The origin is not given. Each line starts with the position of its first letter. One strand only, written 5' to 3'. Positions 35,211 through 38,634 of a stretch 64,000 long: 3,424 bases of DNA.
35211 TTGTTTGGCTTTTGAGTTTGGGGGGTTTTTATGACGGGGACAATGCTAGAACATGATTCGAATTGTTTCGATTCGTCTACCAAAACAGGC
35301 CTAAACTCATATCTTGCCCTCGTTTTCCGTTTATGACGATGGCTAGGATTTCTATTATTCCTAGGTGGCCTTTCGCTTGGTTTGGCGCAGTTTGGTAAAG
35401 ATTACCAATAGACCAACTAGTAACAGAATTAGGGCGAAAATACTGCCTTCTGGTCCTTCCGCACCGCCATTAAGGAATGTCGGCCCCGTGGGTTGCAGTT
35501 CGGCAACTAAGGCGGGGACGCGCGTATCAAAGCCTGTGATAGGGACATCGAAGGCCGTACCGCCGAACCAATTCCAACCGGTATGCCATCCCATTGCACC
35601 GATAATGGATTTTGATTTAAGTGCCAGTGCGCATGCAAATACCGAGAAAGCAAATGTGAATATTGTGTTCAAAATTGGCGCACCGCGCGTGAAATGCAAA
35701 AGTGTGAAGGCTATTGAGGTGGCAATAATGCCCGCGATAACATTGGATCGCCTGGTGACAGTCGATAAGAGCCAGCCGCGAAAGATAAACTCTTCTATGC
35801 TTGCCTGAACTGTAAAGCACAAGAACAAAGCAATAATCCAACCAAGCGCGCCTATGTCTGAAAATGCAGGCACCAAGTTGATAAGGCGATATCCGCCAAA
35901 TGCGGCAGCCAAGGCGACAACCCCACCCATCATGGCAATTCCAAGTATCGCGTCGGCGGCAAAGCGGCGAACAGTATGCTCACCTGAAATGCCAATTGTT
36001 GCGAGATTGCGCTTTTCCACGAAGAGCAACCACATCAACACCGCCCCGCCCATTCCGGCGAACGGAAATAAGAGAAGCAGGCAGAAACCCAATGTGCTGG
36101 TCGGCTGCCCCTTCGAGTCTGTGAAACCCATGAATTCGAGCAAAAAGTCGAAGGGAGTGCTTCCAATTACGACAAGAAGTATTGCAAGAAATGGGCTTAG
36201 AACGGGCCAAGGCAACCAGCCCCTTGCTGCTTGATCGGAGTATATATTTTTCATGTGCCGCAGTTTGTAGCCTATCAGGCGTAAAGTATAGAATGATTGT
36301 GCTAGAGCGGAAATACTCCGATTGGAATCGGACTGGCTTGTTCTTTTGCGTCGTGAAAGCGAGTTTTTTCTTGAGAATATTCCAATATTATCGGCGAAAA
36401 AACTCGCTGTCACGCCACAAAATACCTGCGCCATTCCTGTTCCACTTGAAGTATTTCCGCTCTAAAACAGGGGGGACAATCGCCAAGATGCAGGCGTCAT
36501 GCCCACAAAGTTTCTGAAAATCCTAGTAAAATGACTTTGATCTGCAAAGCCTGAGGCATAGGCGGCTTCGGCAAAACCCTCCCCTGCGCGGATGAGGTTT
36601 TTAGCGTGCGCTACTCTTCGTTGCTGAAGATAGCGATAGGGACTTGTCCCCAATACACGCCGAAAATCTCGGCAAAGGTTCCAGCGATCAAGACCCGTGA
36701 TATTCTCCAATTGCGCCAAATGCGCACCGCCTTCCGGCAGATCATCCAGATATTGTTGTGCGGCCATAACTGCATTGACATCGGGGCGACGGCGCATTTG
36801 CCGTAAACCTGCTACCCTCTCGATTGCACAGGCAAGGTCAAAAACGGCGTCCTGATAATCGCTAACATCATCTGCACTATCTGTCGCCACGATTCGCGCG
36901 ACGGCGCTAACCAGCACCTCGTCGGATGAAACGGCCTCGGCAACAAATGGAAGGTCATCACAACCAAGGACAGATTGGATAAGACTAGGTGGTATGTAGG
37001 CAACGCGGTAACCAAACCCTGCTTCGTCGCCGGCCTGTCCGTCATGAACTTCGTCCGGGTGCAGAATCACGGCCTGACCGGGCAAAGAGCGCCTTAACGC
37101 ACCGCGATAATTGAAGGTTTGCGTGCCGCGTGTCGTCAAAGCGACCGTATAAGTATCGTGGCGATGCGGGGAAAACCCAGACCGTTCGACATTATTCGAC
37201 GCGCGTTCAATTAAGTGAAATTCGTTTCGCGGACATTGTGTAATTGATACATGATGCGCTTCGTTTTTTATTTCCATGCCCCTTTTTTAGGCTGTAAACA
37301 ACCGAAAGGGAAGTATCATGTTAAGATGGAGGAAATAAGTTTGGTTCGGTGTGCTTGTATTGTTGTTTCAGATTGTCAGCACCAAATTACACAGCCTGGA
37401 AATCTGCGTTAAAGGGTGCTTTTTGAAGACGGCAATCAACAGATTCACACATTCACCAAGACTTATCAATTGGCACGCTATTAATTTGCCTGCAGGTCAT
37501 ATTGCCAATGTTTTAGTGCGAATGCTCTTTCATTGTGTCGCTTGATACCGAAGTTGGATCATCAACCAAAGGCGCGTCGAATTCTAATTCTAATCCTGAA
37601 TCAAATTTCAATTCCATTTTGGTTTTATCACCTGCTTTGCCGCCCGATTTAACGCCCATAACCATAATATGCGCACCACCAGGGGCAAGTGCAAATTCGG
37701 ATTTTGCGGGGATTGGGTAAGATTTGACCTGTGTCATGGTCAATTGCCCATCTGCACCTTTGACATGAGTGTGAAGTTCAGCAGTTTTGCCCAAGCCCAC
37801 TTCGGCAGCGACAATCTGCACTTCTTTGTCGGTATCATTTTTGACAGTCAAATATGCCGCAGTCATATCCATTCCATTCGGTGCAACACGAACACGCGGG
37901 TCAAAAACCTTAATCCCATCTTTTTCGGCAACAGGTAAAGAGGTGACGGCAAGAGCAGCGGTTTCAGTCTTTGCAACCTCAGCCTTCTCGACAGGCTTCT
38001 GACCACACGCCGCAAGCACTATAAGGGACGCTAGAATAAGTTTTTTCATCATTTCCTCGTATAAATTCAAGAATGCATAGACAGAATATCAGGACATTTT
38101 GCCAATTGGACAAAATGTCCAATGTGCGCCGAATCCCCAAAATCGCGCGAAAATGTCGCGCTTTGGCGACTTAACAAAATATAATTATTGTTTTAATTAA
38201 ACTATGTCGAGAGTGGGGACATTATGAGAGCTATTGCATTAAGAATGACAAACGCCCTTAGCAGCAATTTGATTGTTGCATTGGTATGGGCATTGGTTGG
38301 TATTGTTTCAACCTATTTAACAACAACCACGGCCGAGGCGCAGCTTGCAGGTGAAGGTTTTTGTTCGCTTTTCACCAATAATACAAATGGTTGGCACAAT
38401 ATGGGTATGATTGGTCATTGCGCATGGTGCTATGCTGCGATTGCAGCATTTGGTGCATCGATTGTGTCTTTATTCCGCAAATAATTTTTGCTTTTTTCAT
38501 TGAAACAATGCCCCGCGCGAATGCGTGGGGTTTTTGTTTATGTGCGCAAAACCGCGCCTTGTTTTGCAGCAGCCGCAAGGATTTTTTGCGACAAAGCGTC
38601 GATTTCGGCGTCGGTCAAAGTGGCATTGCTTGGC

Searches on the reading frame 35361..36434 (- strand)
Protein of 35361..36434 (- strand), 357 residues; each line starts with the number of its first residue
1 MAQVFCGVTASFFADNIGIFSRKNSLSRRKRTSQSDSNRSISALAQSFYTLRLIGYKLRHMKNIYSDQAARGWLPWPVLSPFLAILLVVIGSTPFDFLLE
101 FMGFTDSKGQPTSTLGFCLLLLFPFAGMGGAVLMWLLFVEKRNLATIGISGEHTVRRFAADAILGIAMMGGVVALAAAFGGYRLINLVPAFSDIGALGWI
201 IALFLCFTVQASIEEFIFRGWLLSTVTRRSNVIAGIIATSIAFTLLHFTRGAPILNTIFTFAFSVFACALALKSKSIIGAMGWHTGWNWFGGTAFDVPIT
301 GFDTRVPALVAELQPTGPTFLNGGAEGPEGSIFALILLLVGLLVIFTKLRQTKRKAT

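Call 40: search_protein_families(library=pfam, proteins=[window:35361-36434:-], max_evalue=0.01)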
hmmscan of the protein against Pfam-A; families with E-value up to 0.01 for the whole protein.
window:35361-36434:- (357 aa): 1 family
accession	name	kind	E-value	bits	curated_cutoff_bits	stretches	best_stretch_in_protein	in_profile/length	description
PF02517.21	Rce1-like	-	5e-16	59.2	22.4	1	199-290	4-93/93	Type II CAAX prenyl endopeptidase Rce1-like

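Call 74: find_homologous_proteins(query=window:35361-36434:-, max_evalue=1e-20)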
Query window:35361-36434:- (357 aa): 422 proteins with E <= 1e-20 among 8000 candidates; the best 120 are listed.
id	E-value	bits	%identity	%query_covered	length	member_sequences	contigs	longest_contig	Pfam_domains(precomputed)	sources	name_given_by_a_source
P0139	4.6e-185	633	98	83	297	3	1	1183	PF02517.22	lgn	-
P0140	1.3e-161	556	80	88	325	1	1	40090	PF02517.22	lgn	-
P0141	2.3e-160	552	76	89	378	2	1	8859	PF02517.22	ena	-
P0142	3.2e-155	535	77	87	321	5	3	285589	PF02517.22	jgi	-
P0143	1.2e-152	526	79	83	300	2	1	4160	PF02517.22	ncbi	-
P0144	1.5e-152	526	79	83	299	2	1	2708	PF02517.22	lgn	-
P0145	1.0e-145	504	75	83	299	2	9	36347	PF02517.22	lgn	-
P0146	1.1e-144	500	76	83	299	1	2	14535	PF02517.22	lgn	-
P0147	3.0e-143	495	75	83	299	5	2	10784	PF02517.22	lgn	-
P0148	1.9e-96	341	53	84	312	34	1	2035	PF02517.22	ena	-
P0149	7.9e-96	339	55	75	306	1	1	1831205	PF02517.22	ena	-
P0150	1.3e-95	339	54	83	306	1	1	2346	PF02517.22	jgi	-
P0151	8.0e-95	336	54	82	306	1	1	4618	PF02517.22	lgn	-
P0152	9.3e-95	336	57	77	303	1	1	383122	PF02517.22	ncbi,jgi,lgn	jgi:hypothetical protein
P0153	1.5e-94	335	50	87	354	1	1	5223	PF02517.22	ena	-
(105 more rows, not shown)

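Call 75: find_encoding_contigs(protein=P0140, flank=10000, max_places=4)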
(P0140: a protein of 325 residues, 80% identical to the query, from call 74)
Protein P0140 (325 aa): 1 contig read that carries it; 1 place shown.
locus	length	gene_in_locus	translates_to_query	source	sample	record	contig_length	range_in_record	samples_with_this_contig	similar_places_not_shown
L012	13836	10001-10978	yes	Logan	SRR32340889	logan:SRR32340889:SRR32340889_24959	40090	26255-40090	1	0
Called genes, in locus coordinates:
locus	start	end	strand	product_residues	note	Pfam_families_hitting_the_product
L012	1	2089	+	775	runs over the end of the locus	PF04453:LptD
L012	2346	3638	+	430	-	PF13623:SurA_N_2, PF13624:SurA_N_3, PF09312:SurA_N, PF13145:Rotamase_2 (weak), PF13616:Rotamase_3, PF00639:Rotamase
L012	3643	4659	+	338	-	PF04166:PdxA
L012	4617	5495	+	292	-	PF00398:RrnaAD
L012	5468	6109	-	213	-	PF00625:Guanylate_kin, PF13671:AAA_33 (faint)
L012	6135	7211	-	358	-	PF02618:YceG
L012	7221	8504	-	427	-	PF00109:ketoacyl-synt, PF02801:Ketoacyl-synt_C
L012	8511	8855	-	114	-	PF00550:PP-binding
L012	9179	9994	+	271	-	PF02311:AraC_binding, PF12833:HTH_18, PF00165:HTH_AraC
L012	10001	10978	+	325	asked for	PF02517:Rce1-like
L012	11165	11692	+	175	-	PF13827:DUF4189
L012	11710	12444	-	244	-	PF00106:adh_short, PF08659:KR, PF13561:adh_short_C2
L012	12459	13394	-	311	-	PF00698:Acyl_transf_1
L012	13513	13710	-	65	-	-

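Call 76: find_encoding_contigs(protein=P0142, flank=10000, max_places=4)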
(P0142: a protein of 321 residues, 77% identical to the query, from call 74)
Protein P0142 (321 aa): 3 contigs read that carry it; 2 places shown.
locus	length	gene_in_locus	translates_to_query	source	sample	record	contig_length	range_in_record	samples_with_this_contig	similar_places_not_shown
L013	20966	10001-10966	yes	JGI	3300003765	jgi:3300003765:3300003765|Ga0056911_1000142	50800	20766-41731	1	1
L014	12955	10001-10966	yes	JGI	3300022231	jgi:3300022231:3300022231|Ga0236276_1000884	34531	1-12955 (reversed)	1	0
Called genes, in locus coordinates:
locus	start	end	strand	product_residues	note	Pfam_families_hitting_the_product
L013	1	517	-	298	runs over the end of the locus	PF04116:FA_hydroxylase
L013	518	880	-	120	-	-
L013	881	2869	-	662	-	PF00289:Biotin_carb_N, PF02222:ATP-grasp (weak), PF02786:CPSase_L_D2, PF07478:Dala_Dala_lig_C, PF02785:Biotin_carb_C, PF00364:Biotin_lipoyl, PF25973:BSH_CzcB (faint)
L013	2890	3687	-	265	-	PF00378:ECH_1, PF16113:ECH_2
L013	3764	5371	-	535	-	PF03255:ACCA (weak), PF01039:Carboxyl_trans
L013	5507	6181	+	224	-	-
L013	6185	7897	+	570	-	PF00027:cNMP_binding, PF24179:NTE_Ploop, PF01734:Patatin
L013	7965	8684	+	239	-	-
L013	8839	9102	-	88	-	-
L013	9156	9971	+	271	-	PF02311:AraC_binding, PF12833:HTH_18, PF00165:HTH_AraC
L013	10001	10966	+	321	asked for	PF02517:Rce1-like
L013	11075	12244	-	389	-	PF02771:Acyl-CoA_dh_N, PF02770:Acyl-CoA_dh_M, PF00441:Acyl-CoA_dh_1, PF08028:Acyl-CoA_dh_2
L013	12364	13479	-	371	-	PF00959:Phage_lysozyme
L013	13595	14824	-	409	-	-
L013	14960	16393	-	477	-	PF03448:MgtE_N, PF00571:CBS (weak), PF01769:MgtE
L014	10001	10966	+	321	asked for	PF02517:Rce1-like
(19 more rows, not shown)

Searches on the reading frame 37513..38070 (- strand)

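Call 40: search_protein_families(library=pfam, proteins=[window:37513-38070:-], max_evalue=0.01)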
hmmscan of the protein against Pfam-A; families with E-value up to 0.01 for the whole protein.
window:37513-38070:- (185 aa): 1 family
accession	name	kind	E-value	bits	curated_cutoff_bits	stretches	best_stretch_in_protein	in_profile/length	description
PF04314.18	PCuAC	-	1.6e-29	102.4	29.4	1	57-163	3-108/109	Copper chaperone PCu(A)C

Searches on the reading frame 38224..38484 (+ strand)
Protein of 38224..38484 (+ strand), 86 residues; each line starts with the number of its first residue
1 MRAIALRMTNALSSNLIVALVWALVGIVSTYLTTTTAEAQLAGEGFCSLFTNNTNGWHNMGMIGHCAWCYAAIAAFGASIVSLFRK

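Call 73: find_encoding_contigs(protein=window:38224-38484:+, flank=10000, max_places=10)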
Protein window:38224-38484:+ (86 aa): no gene with exactly this product is on record in the collection.
